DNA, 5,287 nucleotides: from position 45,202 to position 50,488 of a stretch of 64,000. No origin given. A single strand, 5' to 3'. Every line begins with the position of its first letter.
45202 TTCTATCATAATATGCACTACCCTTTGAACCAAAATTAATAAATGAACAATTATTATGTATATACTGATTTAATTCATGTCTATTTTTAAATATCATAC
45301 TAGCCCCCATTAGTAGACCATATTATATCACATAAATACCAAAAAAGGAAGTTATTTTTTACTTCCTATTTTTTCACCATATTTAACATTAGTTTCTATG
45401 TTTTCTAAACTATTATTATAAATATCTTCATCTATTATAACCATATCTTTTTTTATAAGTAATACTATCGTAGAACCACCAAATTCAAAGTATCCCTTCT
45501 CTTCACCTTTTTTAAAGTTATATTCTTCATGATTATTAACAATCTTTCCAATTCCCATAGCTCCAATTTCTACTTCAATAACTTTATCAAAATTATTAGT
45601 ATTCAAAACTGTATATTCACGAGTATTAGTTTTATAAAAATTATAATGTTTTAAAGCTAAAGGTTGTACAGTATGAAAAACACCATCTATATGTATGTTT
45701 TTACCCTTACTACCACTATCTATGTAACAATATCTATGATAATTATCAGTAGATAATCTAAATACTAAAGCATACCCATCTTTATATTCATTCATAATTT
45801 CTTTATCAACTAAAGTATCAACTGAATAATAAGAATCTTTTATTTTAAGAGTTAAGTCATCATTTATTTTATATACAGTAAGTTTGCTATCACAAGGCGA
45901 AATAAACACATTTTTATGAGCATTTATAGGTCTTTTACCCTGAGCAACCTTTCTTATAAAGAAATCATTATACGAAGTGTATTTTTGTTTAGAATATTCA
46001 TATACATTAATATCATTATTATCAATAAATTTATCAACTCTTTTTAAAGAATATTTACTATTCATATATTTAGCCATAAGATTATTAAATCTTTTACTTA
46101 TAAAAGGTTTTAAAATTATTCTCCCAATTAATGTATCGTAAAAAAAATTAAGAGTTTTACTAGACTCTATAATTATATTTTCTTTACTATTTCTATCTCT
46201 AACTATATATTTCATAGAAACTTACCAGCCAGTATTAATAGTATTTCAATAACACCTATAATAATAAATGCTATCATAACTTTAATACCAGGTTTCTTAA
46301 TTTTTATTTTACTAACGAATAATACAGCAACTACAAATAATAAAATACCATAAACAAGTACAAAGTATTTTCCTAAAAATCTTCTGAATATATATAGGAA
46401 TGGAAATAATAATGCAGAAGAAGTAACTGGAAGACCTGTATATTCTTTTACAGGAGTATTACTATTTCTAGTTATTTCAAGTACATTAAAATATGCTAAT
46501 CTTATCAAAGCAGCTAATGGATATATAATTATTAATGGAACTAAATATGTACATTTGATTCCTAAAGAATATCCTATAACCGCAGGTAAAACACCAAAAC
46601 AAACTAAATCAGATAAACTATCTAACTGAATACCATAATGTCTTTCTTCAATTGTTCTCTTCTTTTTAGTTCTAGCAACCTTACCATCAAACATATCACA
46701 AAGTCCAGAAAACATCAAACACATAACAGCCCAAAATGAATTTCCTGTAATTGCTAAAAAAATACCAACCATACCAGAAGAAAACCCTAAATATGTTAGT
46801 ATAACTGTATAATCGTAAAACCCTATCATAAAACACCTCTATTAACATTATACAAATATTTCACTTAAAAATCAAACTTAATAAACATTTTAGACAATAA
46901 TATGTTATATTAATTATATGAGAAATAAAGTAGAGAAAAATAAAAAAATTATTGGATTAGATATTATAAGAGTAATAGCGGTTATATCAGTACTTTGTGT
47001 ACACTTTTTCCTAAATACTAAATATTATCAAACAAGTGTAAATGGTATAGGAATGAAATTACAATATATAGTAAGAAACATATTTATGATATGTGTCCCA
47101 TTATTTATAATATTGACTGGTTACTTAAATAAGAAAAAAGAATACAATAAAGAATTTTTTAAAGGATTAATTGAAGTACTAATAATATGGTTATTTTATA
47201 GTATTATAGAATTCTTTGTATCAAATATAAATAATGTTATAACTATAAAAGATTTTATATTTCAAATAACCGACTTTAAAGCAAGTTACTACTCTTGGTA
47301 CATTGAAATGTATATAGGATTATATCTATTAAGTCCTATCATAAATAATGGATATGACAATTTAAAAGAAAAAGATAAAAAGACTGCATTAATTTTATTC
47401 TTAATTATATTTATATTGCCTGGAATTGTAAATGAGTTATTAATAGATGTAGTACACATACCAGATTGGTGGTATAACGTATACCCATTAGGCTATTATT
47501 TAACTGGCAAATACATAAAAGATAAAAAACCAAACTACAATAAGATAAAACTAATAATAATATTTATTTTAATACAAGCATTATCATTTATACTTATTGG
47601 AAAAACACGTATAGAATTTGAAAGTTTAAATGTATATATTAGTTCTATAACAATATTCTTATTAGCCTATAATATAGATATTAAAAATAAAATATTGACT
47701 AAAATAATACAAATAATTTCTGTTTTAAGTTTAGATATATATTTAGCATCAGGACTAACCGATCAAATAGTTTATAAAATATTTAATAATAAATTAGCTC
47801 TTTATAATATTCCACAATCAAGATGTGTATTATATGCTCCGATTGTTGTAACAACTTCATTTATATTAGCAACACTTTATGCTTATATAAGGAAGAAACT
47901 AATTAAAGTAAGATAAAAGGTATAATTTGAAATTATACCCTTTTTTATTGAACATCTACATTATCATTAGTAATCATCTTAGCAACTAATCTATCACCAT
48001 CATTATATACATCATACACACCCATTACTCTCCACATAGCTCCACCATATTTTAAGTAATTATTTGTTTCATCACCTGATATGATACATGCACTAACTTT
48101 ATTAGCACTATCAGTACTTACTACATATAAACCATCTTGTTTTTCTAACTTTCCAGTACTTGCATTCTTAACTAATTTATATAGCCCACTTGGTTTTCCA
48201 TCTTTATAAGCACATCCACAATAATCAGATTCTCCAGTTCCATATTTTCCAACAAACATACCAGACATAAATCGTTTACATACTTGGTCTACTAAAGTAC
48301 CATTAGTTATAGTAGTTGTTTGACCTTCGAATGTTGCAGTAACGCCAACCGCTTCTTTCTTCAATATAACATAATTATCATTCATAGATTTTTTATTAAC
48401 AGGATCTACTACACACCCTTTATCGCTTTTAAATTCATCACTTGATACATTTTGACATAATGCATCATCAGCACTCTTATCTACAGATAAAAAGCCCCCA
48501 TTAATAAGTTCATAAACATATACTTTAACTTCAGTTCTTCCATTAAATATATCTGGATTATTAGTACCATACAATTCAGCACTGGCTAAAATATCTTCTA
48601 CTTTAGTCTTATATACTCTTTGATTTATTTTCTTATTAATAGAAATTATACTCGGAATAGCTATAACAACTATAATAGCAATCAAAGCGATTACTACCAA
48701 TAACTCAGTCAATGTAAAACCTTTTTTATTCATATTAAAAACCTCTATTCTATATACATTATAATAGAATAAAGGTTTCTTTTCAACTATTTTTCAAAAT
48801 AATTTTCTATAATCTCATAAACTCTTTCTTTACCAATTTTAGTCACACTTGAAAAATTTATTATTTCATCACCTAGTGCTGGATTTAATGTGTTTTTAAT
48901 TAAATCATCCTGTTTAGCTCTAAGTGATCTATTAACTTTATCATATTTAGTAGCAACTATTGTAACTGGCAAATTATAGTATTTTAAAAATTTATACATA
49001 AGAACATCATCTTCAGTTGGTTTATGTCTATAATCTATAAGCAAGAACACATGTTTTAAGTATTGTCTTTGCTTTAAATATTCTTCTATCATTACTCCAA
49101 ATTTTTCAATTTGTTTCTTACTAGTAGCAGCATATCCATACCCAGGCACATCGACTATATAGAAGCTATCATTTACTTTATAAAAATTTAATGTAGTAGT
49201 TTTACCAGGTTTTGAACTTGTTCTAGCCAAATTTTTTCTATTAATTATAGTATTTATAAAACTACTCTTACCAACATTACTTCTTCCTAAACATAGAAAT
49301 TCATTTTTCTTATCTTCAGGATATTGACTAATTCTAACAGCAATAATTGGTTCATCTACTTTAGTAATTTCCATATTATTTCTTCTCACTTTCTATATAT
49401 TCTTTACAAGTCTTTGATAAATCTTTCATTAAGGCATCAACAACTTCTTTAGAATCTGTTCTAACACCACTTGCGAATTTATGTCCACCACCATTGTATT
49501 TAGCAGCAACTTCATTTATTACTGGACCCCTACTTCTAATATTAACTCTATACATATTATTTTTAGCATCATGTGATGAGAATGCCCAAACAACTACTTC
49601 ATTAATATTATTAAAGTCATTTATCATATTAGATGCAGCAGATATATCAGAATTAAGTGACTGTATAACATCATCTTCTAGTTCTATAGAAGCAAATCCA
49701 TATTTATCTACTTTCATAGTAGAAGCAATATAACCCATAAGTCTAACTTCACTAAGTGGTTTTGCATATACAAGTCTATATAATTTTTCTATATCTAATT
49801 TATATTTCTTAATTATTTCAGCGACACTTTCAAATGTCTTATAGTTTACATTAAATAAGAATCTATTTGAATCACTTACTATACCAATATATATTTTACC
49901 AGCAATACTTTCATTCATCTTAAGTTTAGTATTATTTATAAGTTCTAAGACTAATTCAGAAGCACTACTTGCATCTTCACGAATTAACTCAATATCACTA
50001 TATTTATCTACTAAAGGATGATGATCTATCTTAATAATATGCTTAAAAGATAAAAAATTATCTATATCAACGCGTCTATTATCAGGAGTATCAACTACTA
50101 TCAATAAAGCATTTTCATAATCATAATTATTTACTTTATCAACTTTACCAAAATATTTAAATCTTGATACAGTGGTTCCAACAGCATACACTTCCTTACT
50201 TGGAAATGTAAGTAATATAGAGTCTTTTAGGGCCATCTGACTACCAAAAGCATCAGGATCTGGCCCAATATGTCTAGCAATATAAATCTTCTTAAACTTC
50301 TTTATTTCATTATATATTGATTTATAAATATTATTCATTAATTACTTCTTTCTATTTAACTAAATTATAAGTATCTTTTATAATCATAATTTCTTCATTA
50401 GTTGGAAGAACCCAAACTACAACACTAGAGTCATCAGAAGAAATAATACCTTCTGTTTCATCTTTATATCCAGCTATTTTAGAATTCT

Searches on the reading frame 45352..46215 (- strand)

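Call 44: search_protein_families(library=pfam, proteins=[window:45352-46215:-], max_evalue=0.00001)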
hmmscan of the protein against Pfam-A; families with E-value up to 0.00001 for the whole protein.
window:45352-46215:- (287 aa): 1 family
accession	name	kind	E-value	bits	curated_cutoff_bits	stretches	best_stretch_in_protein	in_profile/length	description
PF02666.20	PS_Dcarbxylase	-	1.3e-47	162.5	22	1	83-284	2-197/198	Phosphatidylserine decarboxylase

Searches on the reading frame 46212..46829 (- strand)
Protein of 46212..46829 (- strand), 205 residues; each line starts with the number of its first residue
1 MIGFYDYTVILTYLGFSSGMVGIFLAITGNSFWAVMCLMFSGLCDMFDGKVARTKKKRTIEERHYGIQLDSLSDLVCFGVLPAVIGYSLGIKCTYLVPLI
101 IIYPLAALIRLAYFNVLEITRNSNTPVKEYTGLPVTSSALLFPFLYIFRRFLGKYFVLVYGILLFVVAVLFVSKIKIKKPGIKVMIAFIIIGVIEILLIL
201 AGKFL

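Call 89: search_protein_families(library=pfam, proteins=[window:46212-46829:-], max_evalue=0.05)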
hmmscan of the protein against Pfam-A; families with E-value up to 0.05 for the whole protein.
window:46212-46829:- (205 aa): 1 family
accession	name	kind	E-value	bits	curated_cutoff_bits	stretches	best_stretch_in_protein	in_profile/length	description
PF01066.26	CDP-OH_P_transf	-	1.6e-14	55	22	1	10-161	6-140/152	CDP-alcohol phosphatidyltransferase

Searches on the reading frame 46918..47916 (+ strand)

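Call 44: search_protein_families(library=pfam, proteins=[window:46918-47916:+], max_evalue=0.00001)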
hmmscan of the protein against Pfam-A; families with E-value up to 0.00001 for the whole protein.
window:46918-47916:+ (332 aa): 1 family
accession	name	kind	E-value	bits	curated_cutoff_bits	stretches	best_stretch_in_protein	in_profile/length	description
PF01757.29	Acyl_transf_3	-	5.2e-29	101.8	31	1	12-319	2-317/326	Acyltransferase domain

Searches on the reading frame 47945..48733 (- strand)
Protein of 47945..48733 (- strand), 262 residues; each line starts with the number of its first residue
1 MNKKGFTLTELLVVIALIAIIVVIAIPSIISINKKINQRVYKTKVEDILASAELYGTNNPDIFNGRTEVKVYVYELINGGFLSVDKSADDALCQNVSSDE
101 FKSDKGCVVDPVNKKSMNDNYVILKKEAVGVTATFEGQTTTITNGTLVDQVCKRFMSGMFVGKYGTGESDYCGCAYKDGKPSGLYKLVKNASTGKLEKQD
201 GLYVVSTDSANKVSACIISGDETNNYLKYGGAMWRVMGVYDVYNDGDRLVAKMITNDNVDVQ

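Call 44: search_protein_families(library=pfam, proteins=[window:47945-48733:-], max_evalue=0.00001)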
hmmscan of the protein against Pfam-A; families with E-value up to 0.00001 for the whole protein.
window:47945-48733:- (262 aa): 1 family
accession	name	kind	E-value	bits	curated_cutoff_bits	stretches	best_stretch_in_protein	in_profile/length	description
PF07963.17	N_methyl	-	4.6e-07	29.6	21.2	1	2-26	3-27/27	Prokaryotic N-terminal methylation motif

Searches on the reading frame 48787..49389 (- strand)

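Call 89: search_protein_families(library=pfam, proteins=[window:48787-49389:-], max_evalue=0.05)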
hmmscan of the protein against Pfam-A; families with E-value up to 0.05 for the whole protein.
window:48787-49389:- (200 aa): 7 families
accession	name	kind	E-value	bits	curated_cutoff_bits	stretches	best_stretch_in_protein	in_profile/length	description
PF01926.29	MMR_HSR1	-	2.4e-19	69.9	21.9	1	32-148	3-113/113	50S ribosome-binding GTPase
PF03193.22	RsgA_GTPase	-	1.1e-07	32.3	30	1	31-84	109-168/174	RsgA GTPase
PF02421.24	FeoB_N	-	1.2e-06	28.6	27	1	32-192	4-154/156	Ferrous iron transport protein B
PF00350.29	Dynamin_N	-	8.6e-05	23.1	27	0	34-57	4-27/168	Dynamin family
PF04548.22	AIG1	-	0.0029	17.4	27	1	32-118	4-90/212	AIG1 family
PF00735.24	Septin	-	0.0029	17.4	26.2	1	31-104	7-92/280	Septin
PF00009.33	GTP_EFTU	-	0.023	14.7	26.5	0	114-199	96-187/188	Elongation factor Tu GTP binding domain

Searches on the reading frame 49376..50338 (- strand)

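Call 44: search_protein_families(library=pfam, proteins=[window:49376-50338:-], max_evalue=0.00001)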
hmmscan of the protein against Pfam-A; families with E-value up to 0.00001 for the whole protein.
window:49376-50338:- (320 aa): 2 families
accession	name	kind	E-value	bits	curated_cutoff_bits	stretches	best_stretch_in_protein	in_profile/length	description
PF01368.27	DHH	-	4.9e-15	56.4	28.1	1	17-153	1-125/125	DHH family, N-terminal domain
PF02272.25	DHHA1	-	1.9e-11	44.8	25.9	1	233-313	16-102/102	DHHA1 domain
